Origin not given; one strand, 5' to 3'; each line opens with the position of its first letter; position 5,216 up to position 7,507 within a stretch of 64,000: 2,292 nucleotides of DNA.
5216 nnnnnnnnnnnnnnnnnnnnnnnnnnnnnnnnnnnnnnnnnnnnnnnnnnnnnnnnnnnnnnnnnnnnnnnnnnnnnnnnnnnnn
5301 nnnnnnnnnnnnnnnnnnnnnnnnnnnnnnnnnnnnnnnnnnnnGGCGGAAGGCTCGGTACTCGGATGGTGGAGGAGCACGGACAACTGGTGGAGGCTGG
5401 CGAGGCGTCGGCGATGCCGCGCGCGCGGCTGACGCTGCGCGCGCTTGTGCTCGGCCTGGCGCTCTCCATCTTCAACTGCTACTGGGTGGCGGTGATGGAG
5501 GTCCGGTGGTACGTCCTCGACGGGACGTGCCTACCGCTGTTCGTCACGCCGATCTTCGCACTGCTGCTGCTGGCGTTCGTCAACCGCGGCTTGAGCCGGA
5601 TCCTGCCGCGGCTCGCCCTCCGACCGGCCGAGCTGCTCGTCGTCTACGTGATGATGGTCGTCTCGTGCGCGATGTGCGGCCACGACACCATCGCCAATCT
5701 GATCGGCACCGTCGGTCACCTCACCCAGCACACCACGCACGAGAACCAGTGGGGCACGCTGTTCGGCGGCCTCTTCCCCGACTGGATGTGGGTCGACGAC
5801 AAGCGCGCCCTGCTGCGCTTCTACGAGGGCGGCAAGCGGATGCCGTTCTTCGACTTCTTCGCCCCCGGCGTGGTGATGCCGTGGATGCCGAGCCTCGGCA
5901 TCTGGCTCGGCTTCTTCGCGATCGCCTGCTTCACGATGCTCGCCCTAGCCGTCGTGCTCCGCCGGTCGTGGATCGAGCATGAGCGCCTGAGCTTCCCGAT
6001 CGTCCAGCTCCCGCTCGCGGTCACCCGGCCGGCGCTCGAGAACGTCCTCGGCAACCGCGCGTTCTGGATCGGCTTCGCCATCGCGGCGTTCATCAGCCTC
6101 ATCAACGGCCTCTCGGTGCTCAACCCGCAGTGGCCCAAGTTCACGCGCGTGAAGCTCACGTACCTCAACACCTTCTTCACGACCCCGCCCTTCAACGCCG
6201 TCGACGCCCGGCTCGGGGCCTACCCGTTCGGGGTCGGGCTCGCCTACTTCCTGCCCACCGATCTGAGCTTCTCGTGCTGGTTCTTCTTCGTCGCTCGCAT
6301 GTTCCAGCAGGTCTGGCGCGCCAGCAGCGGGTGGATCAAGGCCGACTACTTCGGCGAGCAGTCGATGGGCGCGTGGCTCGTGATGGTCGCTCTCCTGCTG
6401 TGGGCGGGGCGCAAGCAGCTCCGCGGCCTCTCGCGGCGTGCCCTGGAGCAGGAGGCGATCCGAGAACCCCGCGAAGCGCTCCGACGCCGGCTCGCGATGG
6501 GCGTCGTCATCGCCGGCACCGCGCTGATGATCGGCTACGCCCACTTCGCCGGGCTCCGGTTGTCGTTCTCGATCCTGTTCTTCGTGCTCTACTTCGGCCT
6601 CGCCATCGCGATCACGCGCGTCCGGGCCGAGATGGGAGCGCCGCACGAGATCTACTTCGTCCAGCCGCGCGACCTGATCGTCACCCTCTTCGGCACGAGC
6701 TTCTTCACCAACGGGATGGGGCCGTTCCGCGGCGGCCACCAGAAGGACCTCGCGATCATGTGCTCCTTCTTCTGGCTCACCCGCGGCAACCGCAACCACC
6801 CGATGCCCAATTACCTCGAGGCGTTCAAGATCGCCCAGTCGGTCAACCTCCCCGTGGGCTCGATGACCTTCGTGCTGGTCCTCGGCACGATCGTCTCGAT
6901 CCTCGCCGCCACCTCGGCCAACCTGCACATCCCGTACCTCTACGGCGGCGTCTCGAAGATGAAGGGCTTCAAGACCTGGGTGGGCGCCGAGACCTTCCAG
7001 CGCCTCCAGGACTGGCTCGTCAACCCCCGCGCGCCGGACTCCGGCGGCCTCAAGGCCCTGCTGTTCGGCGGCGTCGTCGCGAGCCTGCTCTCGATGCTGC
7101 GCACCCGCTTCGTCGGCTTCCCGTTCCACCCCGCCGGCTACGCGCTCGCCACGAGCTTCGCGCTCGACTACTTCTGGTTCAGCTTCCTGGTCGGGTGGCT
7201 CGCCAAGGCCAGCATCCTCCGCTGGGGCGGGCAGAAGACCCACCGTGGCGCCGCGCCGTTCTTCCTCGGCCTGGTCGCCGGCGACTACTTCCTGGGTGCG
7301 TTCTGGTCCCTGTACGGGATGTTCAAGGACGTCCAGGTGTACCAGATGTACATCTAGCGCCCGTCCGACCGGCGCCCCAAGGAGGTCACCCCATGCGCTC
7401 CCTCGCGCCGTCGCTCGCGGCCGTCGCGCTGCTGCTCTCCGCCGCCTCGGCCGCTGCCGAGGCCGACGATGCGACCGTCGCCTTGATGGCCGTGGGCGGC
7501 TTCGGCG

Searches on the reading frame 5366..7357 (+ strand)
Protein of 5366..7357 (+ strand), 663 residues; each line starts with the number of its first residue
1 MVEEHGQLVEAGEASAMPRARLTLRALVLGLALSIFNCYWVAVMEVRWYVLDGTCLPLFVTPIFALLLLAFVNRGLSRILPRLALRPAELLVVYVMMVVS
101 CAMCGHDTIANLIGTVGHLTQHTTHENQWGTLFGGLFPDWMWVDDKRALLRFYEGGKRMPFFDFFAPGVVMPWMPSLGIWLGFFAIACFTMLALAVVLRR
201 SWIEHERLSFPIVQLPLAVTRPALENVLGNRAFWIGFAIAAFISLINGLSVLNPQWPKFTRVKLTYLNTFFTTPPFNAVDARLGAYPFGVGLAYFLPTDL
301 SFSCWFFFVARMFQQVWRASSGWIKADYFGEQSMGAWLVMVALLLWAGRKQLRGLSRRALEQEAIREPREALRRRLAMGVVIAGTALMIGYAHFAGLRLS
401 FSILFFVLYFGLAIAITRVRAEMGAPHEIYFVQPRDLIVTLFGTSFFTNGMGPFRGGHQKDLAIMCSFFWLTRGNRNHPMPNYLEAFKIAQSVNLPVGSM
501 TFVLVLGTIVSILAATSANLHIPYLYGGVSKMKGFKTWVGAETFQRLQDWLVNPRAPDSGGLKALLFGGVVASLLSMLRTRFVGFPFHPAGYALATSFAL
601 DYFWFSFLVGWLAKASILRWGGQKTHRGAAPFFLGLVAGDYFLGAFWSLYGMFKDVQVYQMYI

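Call 3: search_protein_families(library=pfam, proteins=[window:5366-7357:+], max_evalue=0.01)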
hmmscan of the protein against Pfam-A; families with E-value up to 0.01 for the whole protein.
window:5366-7357:+ (663 aa): 2 families
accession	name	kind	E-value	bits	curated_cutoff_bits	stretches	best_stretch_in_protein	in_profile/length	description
PF20581.3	DUF6785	-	8.9e-139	463.6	25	1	23-527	1-498/498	Family of unknown function (DUF6785)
PF20580.3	DUF6784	-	1e-31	109.5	26.4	1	564-661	3-100/101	Domain of unknown function (DUF6784)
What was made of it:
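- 5366..7357 (+): Conserved flank: DUF6785/DUF6784 membrane protein (663 aa). PF20581 and PF20580 (call 3).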
